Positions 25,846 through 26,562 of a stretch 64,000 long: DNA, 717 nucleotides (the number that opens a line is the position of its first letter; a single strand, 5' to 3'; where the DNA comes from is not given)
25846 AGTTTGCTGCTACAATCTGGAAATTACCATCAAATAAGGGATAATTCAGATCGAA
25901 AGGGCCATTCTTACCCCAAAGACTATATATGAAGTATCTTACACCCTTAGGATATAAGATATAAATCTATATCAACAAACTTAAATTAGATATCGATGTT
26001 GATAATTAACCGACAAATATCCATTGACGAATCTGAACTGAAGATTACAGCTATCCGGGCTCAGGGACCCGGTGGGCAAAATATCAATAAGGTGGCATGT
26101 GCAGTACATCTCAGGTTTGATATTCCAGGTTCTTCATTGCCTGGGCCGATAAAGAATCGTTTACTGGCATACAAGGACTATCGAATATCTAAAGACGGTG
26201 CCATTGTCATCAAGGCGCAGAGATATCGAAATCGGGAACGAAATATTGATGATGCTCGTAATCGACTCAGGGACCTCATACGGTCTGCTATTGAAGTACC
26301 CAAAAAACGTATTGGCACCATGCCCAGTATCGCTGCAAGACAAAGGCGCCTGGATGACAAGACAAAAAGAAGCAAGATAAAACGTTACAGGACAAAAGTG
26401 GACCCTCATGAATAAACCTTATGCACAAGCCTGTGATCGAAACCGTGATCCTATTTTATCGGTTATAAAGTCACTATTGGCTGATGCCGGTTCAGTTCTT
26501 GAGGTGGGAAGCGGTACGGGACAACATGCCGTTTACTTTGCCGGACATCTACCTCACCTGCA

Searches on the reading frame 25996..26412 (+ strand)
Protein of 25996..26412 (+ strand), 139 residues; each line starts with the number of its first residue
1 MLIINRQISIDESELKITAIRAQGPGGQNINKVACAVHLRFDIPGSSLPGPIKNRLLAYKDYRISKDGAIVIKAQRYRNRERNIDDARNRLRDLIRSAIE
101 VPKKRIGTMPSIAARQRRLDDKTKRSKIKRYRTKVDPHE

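Call 72: search_protein_families(library=pfam, proteins=[window:25996-26412:+], max_evalue=0.001)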
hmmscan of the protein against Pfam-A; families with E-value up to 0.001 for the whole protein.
window:25996-26412:+ (139 aa): 1 family
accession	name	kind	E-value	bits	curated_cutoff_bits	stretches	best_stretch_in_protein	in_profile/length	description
PF00472.26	RF-1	-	5e-20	72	35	1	7-132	4-116/116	RF-1 domain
